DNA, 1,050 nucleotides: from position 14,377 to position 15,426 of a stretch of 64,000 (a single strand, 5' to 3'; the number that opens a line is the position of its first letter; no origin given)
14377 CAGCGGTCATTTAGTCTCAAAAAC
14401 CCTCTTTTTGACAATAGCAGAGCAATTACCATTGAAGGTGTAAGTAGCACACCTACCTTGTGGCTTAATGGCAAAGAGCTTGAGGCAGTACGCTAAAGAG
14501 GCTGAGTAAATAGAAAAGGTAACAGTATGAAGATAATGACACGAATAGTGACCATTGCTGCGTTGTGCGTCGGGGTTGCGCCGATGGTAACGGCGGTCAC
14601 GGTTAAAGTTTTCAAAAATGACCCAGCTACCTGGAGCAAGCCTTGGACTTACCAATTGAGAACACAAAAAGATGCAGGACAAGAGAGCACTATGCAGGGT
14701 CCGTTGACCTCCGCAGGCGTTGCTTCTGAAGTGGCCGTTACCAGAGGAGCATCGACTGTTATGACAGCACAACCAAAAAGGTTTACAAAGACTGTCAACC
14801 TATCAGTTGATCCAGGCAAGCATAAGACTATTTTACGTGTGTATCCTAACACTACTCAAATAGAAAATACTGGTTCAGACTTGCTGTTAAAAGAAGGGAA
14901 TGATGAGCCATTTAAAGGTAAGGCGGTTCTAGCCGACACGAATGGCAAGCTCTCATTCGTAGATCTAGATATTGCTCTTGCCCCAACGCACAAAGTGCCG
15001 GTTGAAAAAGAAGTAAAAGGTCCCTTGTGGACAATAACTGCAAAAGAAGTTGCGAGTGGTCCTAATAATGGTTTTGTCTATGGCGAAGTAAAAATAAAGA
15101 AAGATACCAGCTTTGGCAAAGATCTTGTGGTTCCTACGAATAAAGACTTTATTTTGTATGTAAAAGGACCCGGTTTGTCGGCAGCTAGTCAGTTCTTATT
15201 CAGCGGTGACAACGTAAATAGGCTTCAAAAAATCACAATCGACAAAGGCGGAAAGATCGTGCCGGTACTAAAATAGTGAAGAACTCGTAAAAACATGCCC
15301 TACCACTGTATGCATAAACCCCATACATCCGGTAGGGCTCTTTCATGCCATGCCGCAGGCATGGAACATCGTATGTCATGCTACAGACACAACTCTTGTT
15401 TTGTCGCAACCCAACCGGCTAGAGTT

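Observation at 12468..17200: Five array members are internal duplications: two-module architecture with a conserved second-module signature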

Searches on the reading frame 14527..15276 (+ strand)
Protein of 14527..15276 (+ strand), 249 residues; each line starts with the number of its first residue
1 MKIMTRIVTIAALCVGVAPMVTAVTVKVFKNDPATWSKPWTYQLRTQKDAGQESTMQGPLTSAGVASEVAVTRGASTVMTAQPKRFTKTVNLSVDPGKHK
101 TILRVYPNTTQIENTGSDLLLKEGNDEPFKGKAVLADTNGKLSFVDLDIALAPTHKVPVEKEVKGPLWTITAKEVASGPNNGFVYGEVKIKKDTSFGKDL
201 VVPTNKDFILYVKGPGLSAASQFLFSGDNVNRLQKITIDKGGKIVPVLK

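Call 3: search_protein_families(library=pfam, proteins=[window:14527-15276:+], max_evalue=1)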
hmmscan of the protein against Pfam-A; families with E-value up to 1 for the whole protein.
window:14527-15276:+ (249 aa): 0 families

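Call 4: search_protein_families(library=ncbifam, proteins=[window:14527-15276:+], max_evalue=1)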
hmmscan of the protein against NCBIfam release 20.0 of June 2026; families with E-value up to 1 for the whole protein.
window:14527-15276:+ (249 aa): 0 families

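Call 6: find_homologous_proteins(query=window:14527-15276:+, max_evalue=0.01)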
Query window:14527-15276:+ (249 aa): 4 proteins with E <= 0.01 among 642 candidates.
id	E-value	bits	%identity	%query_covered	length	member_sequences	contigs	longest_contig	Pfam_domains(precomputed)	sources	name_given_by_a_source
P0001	6.1e-134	463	86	100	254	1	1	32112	-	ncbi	-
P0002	3.0e-129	447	92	90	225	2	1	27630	-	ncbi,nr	ncbi:MAG: hypothetical protein IT346_03035, partial [Epsilonproteobacteria bacterium]|nr:hypothetica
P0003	7.7e-120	417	81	98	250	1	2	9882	-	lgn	-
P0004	2.5e-105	369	73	98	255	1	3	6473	-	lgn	-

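Call 7: find_encoding_contigs(protein=P0001, flank=10000, max_places=3)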
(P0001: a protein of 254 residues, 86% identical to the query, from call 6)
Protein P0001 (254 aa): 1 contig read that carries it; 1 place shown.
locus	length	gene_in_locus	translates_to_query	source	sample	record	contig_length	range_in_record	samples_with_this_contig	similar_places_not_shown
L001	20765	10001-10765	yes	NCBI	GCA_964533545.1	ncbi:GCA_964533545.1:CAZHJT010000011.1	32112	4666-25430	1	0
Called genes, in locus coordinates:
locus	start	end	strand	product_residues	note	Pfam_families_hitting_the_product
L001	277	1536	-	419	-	PF00266:Aminotran_5, PF00155:Aminotran_1_2, PF01041:DegT_DnrJ_EryC1, PF01053:Cys_Met_Meta_PP (weak)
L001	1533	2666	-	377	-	PF01458:SUFBD_core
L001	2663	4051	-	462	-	PF19295:SufBD_N, PF01458:SUFBD_core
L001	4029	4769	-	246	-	PF00005:ABC_tran, PF02463:SMC_N (faint), PF00004:AAA (faint), PF13304:AAA_21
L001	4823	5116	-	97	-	PF01541:GIY-YIG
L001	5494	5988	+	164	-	-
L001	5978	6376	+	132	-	-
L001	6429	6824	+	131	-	-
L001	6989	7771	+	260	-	-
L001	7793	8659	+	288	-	-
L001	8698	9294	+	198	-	-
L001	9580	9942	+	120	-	-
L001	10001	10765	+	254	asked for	-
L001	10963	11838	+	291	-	-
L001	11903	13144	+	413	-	-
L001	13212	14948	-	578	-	PF04675:DNA_ligase_A_N, PF01068:DNA_ligase_A_M, PF04679:DNA_ligase_A_C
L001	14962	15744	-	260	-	PF01061:ABC2_membrane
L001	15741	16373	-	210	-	PF00005:ABC_tran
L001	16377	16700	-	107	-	PF00005:ABC_tran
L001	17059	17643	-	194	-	PF02660:G3P_acyltransf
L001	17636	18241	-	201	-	PF01066:CDP-OH_P_transf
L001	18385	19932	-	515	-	PF21760:SecD_1st, PF22599:SecDF_P1_head, PF02355:SecD_SecF_C, PF03176:MMPL (weak)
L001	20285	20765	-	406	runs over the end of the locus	-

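Call 8: find_encoding_contigs(protein=P0002, flank=10000, max_places=3)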
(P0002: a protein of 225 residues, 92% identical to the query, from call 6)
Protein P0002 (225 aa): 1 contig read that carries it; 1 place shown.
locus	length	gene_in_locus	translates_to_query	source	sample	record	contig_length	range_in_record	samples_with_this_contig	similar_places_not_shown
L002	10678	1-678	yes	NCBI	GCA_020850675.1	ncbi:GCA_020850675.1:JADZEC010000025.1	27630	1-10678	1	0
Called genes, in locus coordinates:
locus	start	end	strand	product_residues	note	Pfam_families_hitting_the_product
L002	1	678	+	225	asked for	?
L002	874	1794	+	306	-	-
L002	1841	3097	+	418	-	-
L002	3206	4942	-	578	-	PF04675:DNA_ligase_A_N, PF01068:DNA_ligase_A_M, PF04679:DNA_ligase_A_C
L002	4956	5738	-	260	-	PF01061:ABC2_membrane, PF12698:ABC2_membrane_3 (weak)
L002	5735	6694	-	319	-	PF00005:ABC_tran, PF13304:AAA_21 (weak)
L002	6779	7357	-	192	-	PF02660:G3P_acyltransf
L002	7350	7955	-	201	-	PF01066:CDP-OH_P_transf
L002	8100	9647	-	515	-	PF21760:SecD_1st, PF22599:SecDF_P1_head, PF02355:SecD_SecF_C, PF03176:MMPL (weak)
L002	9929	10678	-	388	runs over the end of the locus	-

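Call 9: find_encoding_contigs(protein=P0003, flank=10000, max_places=3)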
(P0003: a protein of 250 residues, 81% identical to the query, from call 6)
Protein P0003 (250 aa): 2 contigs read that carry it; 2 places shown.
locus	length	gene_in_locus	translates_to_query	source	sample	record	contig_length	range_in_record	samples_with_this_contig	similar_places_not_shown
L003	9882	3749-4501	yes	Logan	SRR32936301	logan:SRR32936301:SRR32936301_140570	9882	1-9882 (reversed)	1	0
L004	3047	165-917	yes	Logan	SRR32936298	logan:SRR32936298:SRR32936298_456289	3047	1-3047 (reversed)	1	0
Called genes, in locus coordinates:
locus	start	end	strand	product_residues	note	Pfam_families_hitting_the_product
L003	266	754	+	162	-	-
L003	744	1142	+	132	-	-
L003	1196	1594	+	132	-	-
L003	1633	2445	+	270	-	-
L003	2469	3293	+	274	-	-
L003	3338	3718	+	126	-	-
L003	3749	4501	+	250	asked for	-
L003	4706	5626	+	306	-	-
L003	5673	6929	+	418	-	-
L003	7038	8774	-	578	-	PF04675:DNA_ligase_A_N, PF01068:DNA_ligase_A_M, PF04679:DNA_ligase_A_C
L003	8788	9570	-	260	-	PF01061:ABC2_membrane, PF12698:ABC2_membrane_3 (weak)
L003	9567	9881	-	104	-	?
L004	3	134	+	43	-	?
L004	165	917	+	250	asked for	-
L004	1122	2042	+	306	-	-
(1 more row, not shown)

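Call 10: find_encoding_contigs(protein=P0004, flank=10000, max_places=3)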
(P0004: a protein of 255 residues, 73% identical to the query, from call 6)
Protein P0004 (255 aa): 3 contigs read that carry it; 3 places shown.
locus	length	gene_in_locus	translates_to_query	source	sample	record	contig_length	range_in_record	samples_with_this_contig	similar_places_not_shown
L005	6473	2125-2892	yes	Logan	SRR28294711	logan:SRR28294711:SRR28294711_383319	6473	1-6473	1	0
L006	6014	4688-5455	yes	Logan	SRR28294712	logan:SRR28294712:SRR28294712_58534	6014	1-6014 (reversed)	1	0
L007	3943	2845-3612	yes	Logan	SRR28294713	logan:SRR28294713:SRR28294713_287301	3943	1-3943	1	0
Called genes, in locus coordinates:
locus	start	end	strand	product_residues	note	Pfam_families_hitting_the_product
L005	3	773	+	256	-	?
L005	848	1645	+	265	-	-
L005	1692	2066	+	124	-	-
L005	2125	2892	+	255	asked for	-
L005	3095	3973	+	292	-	-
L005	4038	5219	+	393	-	-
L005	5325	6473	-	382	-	?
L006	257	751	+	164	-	-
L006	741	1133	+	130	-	-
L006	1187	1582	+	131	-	-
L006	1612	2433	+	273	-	-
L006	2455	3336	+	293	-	-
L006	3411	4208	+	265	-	-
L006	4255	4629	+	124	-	-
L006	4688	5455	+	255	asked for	-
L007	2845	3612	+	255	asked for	-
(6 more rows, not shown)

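Call 22: find_homologous_proteins(query=A1, max_evalue=10)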
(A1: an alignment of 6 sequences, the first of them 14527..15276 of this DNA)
Query A1 (6 sequences) (249 aa, profile of the alignment): 9 proteins with E <= 10 among 5955 candidates.
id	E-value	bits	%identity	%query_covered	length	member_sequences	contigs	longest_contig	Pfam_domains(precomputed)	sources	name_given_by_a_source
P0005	1.1e-76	276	27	20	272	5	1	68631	-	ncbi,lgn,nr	ncbi:hypothetical protein JST99_01270 [Candidatus Dependentiae bacterium]|nr:hypothetical protein [C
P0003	6.1e-64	234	81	98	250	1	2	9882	-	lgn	-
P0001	3.9e-63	232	86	100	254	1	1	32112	-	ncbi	-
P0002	1.2e-58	217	92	90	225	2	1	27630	-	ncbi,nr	ncbi:MAG: hypothetical protein IT346_03035, partial [Epsilonproteobacteria bacterium]|nr:hypothetica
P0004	1.3e-56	210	73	98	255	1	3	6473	-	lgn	-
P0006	4.6e-55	205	53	6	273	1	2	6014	-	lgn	-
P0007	2.8e-44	170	32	15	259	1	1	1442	-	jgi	jgi:hypothetical protein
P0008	1.1e-42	165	33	31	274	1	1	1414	-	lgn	-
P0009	1.9e-33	134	22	37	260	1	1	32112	-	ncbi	-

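Call 35: predict_structure(alignment_id=A3)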
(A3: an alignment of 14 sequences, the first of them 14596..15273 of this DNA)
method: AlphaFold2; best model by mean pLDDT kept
length: 226 residues; sequences in the alignment: 14
mean_pLDDT: 64.8   pTM: 0.57
mean pLDDT of the five models: 64.8, 64.8, 64.0, 61.2, 60.7
residues with pLDDT >= 90: 6; 70-90: 83; 50-70: 100; < 50: 37
segments of 3 or more residues with pLDDT < 50: 27-51, 86-92
pLDDT, mean of each block of 10 residues (from residue 1): 62 60 50 31 30 52 59 53 51 51 55 59 72 86 86 69 78 71 87 78 84 88 88
secondary structure, 60 per line:
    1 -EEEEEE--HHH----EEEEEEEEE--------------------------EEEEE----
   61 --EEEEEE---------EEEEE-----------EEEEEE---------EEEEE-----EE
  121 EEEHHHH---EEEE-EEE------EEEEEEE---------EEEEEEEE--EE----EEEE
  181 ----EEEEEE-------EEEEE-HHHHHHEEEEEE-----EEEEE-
elements in order: E2-7 E17-25 E52-56 E63-68 E78-82 E94-99 E109-113 E119-123 H124-127 E131-134 E136-138 E145-151 E161-168 E177-180 E185-190 E198-202 H204-209 E210-215 E221-225

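Call 43: fold_search(model_id=the predicted structure, library=pdb)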
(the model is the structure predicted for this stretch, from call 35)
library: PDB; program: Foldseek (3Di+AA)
matches with E <= 10: 1481; with E <= 0.001: 0
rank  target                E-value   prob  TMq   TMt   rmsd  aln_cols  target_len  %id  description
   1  3gld_B                6.6e-03  0.30  0.20  0.17  19.2       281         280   10  Crystal Structure of the Major Pilin from Streptococcus pyogenes E117A mutant (released 2009-06-02)
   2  8vly_A                1.2e-02  0.99  0.28  0.14   5.5       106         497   13  Cryo-EM structure of human HGSNAT in transition state (released 2024-06-26)
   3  8vkj_B                1.5e-02  1.00  0.30  0.14   5.5       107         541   10  Cryo-EM structure of human HGSNAT bound with Acetyl-CoA (released 2024-06-26)
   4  7sfx_B                1.5e-02  0.13  0.16  0.16  20.2       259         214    9  10A1 Fab in complex with CD99 peptide (released 2021-12-29)
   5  8tgv_L                1.9e-02  0.18  0.17  0.18  21.9       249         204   10  CryoEM structure of Fab HC84.26-HCV E2 complex (released 2024-07-24)
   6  8jl4_A                2.0e-02  0.98  0.27  0.13   6.3       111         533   13  membrane proteins (released 2024-05-22)
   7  8jkv_A                2.2e-02  0.99  0.28  0.14   5.9       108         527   10  membrane proteins (released 2024-05-22)
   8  8vli_B                2.9e-02  1.00  0.31  0.14   5.0       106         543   10  Cryo-EM structure of human HGSNAT bound with CoA and product analog (released 2024-06-26)
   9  9b4h_A                3.2e-02  0.20  0.18  0.03  21.1       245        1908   11  Chlamydomonas reinhardtii mastigoneme filament (released 2024-04-10)
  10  8vly_B                3.6e-02  1.00  0.31  0.15   5.1       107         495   10  Cryo-EM structure of human HGSNAT in transition state (released 2024-06-26)
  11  8xs1_H                3.6e-02  0.20  0.19  0.20  18.8       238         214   11  Crystal structure of Fab fragment of anti-osteocalcin antibody KTM219 complexed with C-terminal peptide antigen (released 2025-01-15)
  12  8wa2_E                4.2e-02  0.18  0.18  0.04  21.1       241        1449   12  cryo-EM structure of native mastigonemes isolated from Chlamydomonas reinhardtii at 3.0 angstrom resolution (released 2024-04-10)
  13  3gkw_H                4.2e-02  0.16  0.17  0.18  18.0       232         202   12  Crystal structure of the Fab fragment of Nimotuzumab. An anti-epidermal growth factor receptor antibody (released 2009-08-04)
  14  5fo7_A                4.5e-02  0.25  0.21  0.09  17.6       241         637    6  Crystal Structure of Human Complement C3b at 2.8 Angstrom resolution (released 2016-04-06)
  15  8vlv_B                4.7e-02  0.98  0.29  0.14   5.3       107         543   12  Cryo-EM structure of human HGSNAT in inactive state (released 2024-06-26)
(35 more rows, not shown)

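Call 47: predict_structure(alignment_id=A4)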
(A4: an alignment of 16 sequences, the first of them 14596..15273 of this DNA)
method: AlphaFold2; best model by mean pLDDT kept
length: 226 residues; sequences in the alignment: 16
mean_pLDDT: 80.5   pTM: 0.73
mean pLDDT of the five models: 80.5, 79.9, 79.5, 78.7, 78.2
residues with pLDDT >= 90: 69; 70-90: 102; 50-70: 55; < 50: 0
segments of 3 or more residues with pLDDT < 50: none
pLDDT, mean of each block of 10 residues (from residue 1): 87 86 73 66 58 75 89 77 70 70 76 85 90 90 89 70 84 79 92 81 88 90 90
secondary structure, 60 per line:
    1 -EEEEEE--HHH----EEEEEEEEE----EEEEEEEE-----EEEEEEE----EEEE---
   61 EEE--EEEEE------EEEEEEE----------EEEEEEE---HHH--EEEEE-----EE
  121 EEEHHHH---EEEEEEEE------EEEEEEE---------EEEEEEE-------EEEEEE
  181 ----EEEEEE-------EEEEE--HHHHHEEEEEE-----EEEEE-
elements in order: E2-7 E17-25 E30-37 E43-49 E54-57 E61-63 E66-70 E77-83 E94-100 E109-113 E119-123 H124-127 E131-138 E145-151 E161-167 E175-180 E185-190 E198-202 H205-209 E210-215 E221-225

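Call 57: fold_search(model_id=the predicted structure, library=pdb)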
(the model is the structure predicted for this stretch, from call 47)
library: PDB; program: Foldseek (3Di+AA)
matches with E <= 10: 1114; with E <= 0.001: 1
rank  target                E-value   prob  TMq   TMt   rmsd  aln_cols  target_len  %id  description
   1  2j43_B                8.1e-04  0.80  0.21  0.22  18.3       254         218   11  Alpha-glucan recognition by family 41 carbohydrate-binding modules from streptococcal virulence factors (released 2006-12-11)
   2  6kxu_G                1.0e-03  0.87  0.23  0.13  19.6       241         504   12  BON1 (released 2020-09-16)
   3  6kxk_H                2.8e-03  0.82  0.24  0.12  20.8       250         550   11  BON1 (released 2020-09-16)
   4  6b15_A                3.0e-03  0.90  0.25  0.27  19.7       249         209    8  Crystal structure of CBMbc (family CBM26) from Eubacterium rectale Amy13K (released 2017-11-29)
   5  2j43_A                3.3e-03  0.75  0.23  0.23  18.5       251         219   10  Alpha-glucan recognition by family 41 carbohydrate-binding modules from streptococcal virulence factors (released 2006-12-11)
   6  2j72_B                4.6e-03  1.00  0.26  0.47   5.4       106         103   17  alpha-glucan recognition by a family 41 carbohydrate-binding module from Thermotoga maritima pullulanase PulA (released 2006-10-17)
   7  8vkj_B                6.6e-03  1.00  0.34  0.15   3.7       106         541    8  Cryo-EM structure of human HGSNAT bound with Acetyl-CoA (released 2024-06-26)
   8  6kxu_E                8.7e-03  0.66  0.24  0.12  21.5       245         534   11  BON1 (released 2020-09-16)
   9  7vcr_A                9.7e-03  0.47  0.20  0.13  14.2       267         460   12  Crystal Structure of PitA fragment from pilus islet-2 of Streptococcus oralis (released 2022-06-01)
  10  8vli_B                1.1e-02  1.00  0.31  0.14   4.7       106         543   10  Cryo-EM structure of human HGSNAT bound with CoA and product analog (released 2024-06-26)
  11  6kxk_E                1.2e-02  0.33  0.19  0.10  20.9       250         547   10  BON1 (released 2020-09-16)
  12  8oxy_A                1.3e-02  0.23  0.15  0.07  24.1       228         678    9  Transglutaminase 3 without calcium in complex with DH patient-derived Fab DH63-B02 (released 2023-10-18)
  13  2zyr_B                1.5e-02  0.41  0.22  0.12  19.8       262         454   14  A. Fulgidus lipase with fatty acid fragment and magnesium (released 2009-06-16)
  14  4a1r_B                1.8e-02  0.99  0.29  0.42   5.7       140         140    7  The Structure of Serratia marcescens Lip, a membrane bound component of the Type VI Secretion System. (released 2011-10-05)
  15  5a9h                  1.8e-02  0.75  0.27  0.30  17.1       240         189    7  Crystal structure of the extracellular domain of PepT2 (released 2015-09-09)
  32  4a1r_D                3.7e-02  0.97  0.28  0.41   5.1       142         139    8  The Structure of Serratia marcescens Lip, a membrane bound component of the Type VI Secretion System. (released 2011-10-05)
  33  4a1r_C                4.1e-02  0.99  0.30  0.45   5.3       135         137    8  The Structure of Serratia marcescens Lip, a membrane bound component of the Type VI Secretion System. (released 2011-10-05)
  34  4a1r_A                4.4e-02  0.99  0.30  0.44   4.7       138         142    7  The Structure of Serratia marcescens Lip, a membrane bound component of the Type VI Secretion System. (released 2011-10-05)
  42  5wec_B                5.1e-02  0.94  0.25  0.43   8.2       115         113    7  Structure of an alternative pilotin from the type II secretion system of Vibrio cholerae (released 2018-07-11)
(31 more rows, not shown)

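Call 61: search_solved_structures(query=A4, max_evalue=10)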
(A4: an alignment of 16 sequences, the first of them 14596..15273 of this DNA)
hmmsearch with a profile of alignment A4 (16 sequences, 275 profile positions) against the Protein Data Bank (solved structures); distinct sequences matched with E-value up to 10: 0.
